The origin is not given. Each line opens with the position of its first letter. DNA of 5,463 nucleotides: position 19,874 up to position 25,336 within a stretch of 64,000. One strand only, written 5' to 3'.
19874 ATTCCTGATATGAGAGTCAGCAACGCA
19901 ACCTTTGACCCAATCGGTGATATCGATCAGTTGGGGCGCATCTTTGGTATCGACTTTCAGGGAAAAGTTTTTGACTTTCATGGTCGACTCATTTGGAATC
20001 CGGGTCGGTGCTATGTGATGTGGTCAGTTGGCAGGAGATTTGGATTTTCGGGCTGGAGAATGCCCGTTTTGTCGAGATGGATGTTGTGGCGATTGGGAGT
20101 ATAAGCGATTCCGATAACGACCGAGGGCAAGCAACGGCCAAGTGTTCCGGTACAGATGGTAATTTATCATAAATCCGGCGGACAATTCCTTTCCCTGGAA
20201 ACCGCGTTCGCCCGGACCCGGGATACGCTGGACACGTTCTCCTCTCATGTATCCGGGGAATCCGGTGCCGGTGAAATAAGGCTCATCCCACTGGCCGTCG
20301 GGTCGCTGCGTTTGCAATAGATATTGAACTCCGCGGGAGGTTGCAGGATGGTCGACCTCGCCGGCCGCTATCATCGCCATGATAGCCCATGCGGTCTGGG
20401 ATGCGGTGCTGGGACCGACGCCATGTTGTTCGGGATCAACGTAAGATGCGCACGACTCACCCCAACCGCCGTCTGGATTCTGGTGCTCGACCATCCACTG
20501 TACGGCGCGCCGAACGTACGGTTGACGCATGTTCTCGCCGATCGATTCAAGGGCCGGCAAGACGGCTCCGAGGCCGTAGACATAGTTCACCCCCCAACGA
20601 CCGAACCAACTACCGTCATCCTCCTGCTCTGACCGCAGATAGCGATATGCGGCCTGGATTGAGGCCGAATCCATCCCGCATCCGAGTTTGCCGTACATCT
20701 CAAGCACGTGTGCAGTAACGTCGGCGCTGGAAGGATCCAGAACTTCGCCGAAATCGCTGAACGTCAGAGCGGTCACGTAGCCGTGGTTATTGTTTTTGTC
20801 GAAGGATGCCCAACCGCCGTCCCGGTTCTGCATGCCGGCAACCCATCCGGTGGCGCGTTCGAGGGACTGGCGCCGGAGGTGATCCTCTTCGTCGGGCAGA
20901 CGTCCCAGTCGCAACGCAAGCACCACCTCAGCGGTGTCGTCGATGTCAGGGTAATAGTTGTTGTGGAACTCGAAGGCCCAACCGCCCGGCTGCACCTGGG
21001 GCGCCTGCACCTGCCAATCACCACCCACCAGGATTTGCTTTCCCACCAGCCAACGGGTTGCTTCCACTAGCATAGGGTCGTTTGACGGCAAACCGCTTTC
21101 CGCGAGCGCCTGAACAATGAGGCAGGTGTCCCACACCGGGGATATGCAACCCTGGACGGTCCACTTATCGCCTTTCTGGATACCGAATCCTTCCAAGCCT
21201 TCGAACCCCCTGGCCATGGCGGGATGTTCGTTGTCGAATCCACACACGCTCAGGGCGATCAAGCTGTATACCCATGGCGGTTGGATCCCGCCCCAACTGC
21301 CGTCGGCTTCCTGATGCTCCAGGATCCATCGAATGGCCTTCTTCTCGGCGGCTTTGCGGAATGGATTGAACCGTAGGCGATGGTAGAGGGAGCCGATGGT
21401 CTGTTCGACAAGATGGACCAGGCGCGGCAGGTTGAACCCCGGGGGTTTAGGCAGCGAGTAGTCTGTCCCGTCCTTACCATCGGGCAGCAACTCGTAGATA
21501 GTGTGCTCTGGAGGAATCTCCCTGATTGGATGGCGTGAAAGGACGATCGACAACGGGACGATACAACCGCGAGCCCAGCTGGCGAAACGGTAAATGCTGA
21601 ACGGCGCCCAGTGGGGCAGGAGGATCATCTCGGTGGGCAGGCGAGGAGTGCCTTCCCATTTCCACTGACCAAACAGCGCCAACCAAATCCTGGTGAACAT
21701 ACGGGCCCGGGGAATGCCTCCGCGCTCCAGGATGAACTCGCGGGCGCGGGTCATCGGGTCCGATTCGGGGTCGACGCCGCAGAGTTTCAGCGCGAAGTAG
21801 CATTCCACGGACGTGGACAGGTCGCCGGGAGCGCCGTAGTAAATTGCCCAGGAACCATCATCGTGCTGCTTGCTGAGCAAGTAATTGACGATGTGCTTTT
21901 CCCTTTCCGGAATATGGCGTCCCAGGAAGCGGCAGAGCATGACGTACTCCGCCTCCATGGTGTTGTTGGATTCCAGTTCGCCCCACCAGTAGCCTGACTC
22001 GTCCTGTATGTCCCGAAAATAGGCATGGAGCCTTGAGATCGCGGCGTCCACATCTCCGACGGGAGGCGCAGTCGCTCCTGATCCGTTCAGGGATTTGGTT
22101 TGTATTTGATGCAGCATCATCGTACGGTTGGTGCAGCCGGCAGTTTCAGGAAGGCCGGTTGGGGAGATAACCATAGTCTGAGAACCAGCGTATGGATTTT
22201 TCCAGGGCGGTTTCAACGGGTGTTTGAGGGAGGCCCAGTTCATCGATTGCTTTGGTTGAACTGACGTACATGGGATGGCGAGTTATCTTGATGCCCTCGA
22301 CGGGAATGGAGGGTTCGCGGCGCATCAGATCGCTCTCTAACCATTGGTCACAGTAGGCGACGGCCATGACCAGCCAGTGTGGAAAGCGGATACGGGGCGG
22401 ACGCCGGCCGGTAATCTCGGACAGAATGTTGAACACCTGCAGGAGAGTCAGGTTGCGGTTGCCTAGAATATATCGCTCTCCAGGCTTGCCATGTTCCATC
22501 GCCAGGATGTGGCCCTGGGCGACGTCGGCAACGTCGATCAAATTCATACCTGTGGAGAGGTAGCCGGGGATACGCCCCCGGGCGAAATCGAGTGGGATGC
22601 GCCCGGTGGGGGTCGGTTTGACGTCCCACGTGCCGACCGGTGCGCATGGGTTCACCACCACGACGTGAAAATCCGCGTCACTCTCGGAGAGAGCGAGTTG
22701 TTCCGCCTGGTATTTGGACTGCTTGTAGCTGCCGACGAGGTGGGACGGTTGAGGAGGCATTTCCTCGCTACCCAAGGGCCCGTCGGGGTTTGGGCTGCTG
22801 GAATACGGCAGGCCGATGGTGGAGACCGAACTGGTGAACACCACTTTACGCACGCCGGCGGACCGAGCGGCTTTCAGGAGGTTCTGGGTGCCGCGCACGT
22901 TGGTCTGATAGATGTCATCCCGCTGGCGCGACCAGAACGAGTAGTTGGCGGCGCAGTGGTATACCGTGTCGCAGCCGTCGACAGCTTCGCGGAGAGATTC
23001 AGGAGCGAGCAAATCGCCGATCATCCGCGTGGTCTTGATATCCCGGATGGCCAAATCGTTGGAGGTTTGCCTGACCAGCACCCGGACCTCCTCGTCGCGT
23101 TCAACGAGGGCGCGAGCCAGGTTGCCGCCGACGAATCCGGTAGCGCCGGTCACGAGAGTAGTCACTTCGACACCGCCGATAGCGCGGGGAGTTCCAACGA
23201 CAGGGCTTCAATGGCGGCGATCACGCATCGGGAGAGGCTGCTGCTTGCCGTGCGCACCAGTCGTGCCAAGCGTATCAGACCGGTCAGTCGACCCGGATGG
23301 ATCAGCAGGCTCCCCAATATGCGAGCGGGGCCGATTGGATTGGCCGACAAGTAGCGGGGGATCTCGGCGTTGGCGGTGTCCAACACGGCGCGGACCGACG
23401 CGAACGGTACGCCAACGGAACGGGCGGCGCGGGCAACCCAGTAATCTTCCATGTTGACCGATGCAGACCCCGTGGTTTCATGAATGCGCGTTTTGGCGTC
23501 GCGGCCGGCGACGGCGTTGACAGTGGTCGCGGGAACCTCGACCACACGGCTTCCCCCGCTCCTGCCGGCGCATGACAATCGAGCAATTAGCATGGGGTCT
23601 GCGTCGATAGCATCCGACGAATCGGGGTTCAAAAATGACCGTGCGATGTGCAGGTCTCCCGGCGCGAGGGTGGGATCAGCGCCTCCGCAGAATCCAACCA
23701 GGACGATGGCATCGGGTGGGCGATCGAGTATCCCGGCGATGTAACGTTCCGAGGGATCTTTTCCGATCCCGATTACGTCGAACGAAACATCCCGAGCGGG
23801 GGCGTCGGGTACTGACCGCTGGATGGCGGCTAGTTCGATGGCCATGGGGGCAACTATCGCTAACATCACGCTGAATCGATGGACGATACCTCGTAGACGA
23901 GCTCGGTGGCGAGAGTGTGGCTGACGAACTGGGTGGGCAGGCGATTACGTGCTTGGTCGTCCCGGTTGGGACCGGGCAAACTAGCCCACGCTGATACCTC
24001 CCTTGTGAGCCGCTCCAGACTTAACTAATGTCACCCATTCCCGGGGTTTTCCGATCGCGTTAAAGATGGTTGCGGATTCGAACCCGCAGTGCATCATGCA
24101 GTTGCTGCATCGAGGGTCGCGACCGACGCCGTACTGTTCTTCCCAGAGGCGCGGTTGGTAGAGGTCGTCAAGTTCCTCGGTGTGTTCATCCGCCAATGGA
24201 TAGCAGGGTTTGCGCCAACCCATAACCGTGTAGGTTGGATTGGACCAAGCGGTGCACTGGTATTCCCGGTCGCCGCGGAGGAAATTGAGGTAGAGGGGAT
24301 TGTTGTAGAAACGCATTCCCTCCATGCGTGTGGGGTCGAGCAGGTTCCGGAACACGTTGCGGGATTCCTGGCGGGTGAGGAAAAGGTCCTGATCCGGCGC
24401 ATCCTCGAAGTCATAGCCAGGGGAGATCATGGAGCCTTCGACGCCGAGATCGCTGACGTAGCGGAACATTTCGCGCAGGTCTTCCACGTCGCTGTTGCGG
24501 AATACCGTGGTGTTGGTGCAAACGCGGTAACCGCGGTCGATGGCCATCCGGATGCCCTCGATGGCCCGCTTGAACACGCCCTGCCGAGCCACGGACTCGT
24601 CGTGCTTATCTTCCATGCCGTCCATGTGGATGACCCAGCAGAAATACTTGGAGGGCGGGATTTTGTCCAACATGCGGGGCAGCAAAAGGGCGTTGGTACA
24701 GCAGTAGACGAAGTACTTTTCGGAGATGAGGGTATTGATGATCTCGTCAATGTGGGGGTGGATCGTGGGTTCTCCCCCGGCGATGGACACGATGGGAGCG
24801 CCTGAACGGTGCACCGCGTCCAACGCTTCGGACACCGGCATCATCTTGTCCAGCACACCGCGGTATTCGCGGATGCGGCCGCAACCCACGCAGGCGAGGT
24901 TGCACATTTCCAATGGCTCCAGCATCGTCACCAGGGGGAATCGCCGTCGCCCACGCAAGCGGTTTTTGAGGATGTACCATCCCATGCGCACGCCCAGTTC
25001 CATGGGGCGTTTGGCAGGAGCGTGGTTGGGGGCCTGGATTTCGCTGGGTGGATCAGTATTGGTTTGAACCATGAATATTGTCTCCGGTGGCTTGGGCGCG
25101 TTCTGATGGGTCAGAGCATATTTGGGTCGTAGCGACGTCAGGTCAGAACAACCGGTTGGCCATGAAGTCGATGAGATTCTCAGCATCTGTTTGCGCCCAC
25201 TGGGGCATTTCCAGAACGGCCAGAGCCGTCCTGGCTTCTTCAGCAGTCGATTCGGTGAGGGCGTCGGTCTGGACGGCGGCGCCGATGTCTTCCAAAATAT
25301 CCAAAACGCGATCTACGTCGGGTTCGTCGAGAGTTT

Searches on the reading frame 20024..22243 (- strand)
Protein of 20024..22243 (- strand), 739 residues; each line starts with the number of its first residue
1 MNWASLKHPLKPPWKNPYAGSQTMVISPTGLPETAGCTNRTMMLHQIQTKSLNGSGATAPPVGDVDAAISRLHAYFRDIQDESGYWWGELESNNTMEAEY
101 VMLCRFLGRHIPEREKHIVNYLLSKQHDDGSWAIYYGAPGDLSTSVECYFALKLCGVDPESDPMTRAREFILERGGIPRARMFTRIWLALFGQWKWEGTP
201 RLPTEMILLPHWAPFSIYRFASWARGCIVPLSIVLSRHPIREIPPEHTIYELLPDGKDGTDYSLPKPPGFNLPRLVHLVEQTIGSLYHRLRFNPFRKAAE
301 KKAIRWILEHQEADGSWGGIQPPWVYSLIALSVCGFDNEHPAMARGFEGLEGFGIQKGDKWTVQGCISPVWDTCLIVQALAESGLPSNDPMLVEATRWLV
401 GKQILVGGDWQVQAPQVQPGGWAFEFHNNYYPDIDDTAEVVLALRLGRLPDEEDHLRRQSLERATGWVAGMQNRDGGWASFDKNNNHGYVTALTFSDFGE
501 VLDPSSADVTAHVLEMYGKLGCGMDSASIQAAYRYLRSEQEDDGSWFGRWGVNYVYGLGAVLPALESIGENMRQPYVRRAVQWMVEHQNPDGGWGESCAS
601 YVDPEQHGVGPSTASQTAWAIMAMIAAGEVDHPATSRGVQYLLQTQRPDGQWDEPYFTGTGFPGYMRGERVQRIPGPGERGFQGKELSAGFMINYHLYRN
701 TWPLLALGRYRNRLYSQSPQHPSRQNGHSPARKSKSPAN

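Call 68: search_protein_families(library=pfam, proteins=[window:20024-22243:-], max_evalue=0.0001)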
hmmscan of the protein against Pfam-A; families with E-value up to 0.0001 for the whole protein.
window:20024-22243:- (739 aa): 5 families
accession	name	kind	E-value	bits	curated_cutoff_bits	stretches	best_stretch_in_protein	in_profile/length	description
PF13243.12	SQHop_cyclase_C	-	8.7e-138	459.1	26.1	1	367-665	1-297/319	Squalene-hopene cyclase C-terminal domain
PF13249.12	SQHop_cyclase_N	-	5.6e-122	406.9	26.2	1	69-357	1-289/291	Squalene-hopene cyclase N-terminal domain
PF07678.20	TED_complement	-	4.9e-10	39.4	22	0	574-647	113-191/312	A-macroglobulin TED domain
PF00432.27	Prenyltrans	-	2.3e-07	31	26.5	0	455-685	46-219/304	Prenyltransferase alpha-alpha toroid domain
PF09492.16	Pec_lyase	-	9.5e-05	22.2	22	0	117-142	66-91/292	Pectic acid lyase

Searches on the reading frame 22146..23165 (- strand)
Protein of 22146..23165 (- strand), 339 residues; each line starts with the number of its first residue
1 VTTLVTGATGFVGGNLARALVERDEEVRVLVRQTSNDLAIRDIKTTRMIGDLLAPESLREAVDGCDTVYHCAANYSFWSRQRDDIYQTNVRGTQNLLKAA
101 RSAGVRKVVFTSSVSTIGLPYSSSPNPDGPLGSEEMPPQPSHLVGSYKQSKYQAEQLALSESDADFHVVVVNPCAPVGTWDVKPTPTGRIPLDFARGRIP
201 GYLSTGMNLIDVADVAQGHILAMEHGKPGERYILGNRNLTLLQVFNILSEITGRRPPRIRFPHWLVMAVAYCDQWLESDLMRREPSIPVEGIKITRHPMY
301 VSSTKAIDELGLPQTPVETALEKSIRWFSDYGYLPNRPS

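Call 68: search_protein_families(library=pfam, proteins=[window:22146-23165:-], max_evalue=0.0001)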
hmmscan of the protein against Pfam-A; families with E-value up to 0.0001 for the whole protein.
window:22146-23165:- (339 aa): 8 families
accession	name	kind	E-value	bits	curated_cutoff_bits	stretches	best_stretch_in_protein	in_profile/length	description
PF01370.27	Epimerase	-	1.1e-37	130.2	20.9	1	4-235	2-240/240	NAD dependent epimerase/dehydratase family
PF01073.25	3Beta_HSD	-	1.3e-26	93.7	22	1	4-163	1-162/280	3-beta hydroxysteroid dehydrogenase/isomerase family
PF07993.18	NAD_binding_4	-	1e-20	74.4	20.1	1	53-174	77-205/258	Male sterility protein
PF13460.12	NAD_binding_10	-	1.7e-18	67.6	27.2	1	7-169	1-141/184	NAD(P)H-binding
PF16363.11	GDP_Man_Dehyd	-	5.8e-14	52.7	27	1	4-120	1-136/332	GDP-mannose 4,6 dehydratase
PF05368.20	NmrA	-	1.1e-12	48.7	27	1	3-113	5-107/298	NmrA-like family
PF02719.21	Polysacc_synt_2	-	1.1e-10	41.7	20.2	1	4-113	2-128/293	Polysaccharide biosynthesis protein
PF04321.23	RmlD_sub_bind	-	1.5e-08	34.5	27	1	1-112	1-100/287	RmlD substrate binding domain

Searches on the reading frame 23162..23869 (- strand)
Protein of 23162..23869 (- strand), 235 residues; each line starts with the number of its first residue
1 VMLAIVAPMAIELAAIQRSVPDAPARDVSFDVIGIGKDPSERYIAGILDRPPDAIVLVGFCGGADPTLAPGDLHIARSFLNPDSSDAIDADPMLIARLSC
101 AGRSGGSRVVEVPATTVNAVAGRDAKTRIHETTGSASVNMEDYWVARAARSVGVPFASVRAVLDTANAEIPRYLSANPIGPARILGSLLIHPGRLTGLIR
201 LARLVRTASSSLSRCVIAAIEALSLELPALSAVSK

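Call 68: search_protein_families(library=pfam, proteins=[window:23162-23869:-], max_evalue=0.0001)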
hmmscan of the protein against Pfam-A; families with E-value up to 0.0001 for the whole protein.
window:23162-23869:- (235 aa): 1 family
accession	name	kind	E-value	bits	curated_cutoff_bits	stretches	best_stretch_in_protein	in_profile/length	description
PF01048.26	PNP_UDP_1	-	1.1e-14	54.8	25.1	1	33-168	49-202/233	Phosphorylase superfamily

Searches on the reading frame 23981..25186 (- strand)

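Call 68: search_protein_families(library=pfam, proteins=[window:23981-25186:-], max_evalue=0.0001)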
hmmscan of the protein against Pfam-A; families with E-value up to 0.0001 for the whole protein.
window:23981-25186:- (401 aa): 2 families
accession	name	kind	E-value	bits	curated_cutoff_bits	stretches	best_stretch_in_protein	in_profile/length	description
PF11946.13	DUF3463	-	1.7e-44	151.4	31.3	1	253-383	2-130/134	Domain of unknown function (DUF3463)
PF04055.27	Radical_SAM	-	8.1e-20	72.1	29.5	1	91-243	3-165/166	Radical SAM superfamily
